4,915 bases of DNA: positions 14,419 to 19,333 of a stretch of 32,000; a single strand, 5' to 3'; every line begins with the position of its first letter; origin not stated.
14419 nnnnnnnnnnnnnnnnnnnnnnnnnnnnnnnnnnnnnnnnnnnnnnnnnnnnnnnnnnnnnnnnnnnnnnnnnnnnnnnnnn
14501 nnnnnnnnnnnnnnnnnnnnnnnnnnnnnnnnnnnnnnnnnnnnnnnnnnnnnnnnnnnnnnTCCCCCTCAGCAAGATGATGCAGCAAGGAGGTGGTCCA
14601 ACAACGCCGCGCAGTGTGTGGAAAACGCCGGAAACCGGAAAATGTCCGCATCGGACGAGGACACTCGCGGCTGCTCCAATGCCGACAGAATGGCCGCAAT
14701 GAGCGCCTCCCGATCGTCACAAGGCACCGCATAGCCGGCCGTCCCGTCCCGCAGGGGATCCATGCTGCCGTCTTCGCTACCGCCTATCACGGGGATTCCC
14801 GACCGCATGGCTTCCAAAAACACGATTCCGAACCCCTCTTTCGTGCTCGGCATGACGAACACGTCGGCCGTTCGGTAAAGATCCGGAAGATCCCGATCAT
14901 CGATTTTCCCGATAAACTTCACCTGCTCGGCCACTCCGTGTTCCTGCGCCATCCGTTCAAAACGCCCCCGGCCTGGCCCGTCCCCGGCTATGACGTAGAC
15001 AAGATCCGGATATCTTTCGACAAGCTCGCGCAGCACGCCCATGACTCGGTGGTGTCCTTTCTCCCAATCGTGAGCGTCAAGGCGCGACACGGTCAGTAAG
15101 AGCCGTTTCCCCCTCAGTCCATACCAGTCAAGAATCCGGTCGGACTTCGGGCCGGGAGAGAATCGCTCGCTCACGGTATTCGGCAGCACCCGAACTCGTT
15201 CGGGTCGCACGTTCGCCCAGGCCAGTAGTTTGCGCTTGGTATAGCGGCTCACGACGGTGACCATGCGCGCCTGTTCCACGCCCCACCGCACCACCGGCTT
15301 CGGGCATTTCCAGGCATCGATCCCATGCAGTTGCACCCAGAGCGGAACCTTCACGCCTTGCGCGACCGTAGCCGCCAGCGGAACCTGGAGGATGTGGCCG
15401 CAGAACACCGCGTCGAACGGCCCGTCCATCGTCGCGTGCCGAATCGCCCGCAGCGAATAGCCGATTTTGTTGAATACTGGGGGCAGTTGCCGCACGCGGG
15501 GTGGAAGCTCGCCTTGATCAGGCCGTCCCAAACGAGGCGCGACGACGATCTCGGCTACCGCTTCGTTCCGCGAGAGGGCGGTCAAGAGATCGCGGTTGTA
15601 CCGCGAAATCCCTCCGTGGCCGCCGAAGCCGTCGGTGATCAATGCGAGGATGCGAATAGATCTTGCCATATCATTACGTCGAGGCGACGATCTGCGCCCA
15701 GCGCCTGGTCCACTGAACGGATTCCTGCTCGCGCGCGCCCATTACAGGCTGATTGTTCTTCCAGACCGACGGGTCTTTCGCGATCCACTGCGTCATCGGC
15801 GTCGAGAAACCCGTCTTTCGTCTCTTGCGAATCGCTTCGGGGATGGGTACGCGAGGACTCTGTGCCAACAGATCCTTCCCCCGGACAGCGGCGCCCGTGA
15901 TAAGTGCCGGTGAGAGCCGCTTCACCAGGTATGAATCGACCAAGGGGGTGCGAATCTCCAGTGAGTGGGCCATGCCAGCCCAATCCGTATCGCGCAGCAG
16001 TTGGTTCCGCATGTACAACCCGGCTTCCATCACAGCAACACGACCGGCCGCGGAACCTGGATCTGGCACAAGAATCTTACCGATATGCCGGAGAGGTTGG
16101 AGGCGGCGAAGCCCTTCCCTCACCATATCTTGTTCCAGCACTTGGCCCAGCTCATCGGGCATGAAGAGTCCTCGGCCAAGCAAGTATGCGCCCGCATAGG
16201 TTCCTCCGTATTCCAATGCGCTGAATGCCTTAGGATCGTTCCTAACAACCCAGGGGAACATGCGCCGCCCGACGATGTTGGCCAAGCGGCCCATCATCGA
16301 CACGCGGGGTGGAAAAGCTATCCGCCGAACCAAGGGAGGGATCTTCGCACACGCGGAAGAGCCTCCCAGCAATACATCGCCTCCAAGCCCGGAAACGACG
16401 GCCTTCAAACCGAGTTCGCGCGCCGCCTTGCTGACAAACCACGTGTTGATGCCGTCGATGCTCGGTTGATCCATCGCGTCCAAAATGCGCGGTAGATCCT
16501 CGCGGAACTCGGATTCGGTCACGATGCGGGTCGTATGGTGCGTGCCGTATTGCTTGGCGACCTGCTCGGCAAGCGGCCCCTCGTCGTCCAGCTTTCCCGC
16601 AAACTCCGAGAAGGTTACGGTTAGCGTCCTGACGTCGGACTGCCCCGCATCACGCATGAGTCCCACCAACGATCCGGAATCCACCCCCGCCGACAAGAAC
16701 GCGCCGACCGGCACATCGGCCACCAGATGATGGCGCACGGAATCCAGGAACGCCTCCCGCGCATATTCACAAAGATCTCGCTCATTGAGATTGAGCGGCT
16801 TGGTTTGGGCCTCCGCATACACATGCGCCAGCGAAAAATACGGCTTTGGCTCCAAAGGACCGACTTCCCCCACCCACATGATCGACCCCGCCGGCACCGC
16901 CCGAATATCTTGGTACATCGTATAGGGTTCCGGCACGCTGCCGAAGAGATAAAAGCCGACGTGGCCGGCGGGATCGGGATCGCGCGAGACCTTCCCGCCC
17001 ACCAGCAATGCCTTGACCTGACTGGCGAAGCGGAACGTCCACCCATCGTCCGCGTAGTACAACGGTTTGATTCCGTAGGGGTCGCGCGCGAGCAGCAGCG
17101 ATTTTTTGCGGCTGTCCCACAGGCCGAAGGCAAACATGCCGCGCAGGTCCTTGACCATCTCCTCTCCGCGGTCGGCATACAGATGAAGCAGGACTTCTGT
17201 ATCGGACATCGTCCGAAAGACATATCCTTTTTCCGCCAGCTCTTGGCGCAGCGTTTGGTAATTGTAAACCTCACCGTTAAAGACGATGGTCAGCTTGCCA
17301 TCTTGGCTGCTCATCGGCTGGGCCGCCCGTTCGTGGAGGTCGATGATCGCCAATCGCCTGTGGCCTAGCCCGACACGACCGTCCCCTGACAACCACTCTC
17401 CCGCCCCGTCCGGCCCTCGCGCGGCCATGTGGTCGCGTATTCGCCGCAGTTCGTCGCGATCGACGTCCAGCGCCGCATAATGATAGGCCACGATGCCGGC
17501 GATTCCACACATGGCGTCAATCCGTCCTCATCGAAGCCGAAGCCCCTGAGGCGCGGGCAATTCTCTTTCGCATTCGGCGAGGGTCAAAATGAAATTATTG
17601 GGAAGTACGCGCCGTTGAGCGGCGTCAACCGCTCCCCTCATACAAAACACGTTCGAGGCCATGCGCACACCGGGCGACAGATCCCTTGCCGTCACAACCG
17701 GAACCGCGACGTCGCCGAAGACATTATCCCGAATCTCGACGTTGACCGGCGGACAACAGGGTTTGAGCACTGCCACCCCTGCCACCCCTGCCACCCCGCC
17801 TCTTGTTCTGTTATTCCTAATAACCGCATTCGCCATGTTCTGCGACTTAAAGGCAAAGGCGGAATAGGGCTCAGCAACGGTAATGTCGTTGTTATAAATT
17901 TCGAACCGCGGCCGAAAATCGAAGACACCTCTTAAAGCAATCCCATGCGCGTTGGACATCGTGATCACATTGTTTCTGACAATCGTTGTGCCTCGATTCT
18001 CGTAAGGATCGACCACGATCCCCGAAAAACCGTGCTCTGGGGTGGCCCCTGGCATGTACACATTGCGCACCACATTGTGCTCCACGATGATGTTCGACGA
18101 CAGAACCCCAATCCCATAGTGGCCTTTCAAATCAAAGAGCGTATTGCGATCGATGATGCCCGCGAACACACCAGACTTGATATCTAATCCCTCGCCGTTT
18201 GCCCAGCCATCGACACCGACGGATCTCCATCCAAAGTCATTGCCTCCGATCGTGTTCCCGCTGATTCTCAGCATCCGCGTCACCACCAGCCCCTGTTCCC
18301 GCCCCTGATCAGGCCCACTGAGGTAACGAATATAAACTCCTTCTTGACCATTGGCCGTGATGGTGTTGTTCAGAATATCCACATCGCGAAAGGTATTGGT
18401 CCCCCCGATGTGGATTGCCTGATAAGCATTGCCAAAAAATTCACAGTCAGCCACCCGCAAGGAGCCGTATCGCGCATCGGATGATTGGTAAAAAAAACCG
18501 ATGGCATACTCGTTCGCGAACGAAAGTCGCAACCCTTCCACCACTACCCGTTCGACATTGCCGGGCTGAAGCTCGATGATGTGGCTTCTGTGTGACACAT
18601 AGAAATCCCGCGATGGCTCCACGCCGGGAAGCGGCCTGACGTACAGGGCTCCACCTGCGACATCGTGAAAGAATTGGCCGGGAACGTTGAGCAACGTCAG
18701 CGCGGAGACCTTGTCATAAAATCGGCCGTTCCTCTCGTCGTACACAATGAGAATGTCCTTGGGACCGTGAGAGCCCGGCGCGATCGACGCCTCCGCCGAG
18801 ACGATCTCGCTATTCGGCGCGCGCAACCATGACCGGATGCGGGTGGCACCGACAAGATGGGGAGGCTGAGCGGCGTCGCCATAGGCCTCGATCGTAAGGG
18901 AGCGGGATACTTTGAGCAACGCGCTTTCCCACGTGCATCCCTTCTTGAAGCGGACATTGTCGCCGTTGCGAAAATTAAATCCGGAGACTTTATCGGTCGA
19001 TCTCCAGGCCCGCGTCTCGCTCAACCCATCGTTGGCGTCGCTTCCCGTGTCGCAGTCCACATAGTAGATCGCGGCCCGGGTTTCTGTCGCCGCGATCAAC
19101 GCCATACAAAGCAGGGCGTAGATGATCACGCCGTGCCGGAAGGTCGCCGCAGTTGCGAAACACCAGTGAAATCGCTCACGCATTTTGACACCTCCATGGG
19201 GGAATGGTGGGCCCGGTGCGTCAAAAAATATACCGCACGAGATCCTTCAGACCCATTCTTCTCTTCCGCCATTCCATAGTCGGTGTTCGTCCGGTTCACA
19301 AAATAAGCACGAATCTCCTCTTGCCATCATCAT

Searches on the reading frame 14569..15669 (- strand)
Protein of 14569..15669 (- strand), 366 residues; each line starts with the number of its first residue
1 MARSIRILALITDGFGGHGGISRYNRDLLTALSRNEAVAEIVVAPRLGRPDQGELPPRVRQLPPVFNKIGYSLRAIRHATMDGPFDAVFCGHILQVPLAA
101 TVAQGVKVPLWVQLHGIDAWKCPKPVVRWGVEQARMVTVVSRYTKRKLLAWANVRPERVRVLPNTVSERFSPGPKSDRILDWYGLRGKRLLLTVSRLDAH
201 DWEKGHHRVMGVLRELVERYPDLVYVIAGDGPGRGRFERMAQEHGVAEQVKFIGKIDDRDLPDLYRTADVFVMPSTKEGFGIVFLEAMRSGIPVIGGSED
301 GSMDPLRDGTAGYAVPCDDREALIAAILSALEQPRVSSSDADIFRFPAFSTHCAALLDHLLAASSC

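Call 7: search_protein_families(library=pfam, proteins=[window:14569-15669:-], max_evalue=0.01)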
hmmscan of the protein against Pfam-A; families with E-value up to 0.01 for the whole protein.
window:14569-15669:- (366 aa): 5 families
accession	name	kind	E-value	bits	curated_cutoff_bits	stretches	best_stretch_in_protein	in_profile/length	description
PF00534.26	Glycos_transf_1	-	5.1e-37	127.5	26.4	1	187-334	14-159/172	Glycosyl transferases group 1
PF13692.12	Glyco_trans_1_4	-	1.6e-30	106.7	27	1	189-332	2-141/142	Glycosyl transferases group 1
PF20706.3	GT4-conflict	-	1.4e-14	54.4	26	1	188-309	197-323/385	Family 4 Glycosyltransferase in conflict systems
PF13439.12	Glyco_transf_4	-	4e-14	53.4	28.5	1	19-166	2-166/170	Glycosyltransferase Family 4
PF13579.12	Glyco_trans_4_4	-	4.9e-12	46.9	29.7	1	19-164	1-157/158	Glycosyl transferase 4-like domain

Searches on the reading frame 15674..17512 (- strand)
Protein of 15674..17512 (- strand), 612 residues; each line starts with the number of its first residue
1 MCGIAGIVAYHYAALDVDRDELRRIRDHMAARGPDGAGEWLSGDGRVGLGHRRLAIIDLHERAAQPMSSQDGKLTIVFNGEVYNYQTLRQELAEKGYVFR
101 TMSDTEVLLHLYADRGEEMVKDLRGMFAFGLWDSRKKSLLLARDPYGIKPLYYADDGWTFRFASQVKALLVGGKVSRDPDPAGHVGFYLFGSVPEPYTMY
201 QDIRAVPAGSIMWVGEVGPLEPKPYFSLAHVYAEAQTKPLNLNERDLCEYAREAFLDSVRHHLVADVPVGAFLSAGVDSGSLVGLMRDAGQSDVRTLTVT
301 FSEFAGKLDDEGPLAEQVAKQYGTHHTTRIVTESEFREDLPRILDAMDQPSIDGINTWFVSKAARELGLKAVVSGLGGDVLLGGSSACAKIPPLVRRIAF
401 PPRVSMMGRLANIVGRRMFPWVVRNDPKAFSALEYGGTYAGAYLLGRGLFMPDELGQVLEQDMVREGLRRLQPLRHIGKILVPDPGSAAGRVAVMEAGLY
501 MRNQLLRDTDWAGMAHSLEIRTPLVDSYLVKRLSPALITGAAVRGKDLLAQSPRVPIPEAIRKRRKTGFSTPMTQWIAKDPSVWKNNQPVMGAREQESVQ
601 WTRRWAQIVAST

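Call 7: search_protein_families(library=pfam, proteins=[window:15674-17512:-], max_evalue=0.01)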
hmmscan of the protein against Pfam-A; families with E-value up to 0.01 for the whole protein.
window:15674-17512:- (612 aa): 4 families
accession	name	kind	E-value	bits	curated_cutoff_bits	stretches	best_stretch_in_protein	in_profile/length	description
PF13537.11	GATase_7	-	2.3e-47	160.5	25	1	51-170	1-122/123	Glutamine amidotransferase domain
PF00733.27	Asn_synthase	-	4.6e-47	161.8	21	1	252-579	3-298/354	Asparagine synthase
PF13522.11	GATase_6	-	6.5e-46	156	27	1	34-164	1-129/130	Glutamine amidotransferase domain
PF12481.13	DUF3700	-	3.3e-05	23.9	27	1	77-154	80-160/228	Aluminium induced protein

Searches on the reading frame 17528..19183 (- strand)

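Call 7: search_protein_families(library=pfam, proteins=[window:17528-19183:-], max_evalue=0.01)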
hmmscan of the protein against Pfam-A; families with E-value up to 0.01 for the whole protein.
window:17528-19183:- (551 aa): 2 families
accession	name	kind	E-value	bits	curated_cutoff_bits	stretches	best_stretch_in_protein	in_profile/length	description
PF13229.12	Beta_helix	-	9.1e-10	38.8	25.9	1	256-433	2-157/158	Right handed beta helix region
PF05048.19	NosD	-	7.9e-07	29.2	23.6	1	343-463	50-149/212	Periplasmic copper-binding protein (NosD)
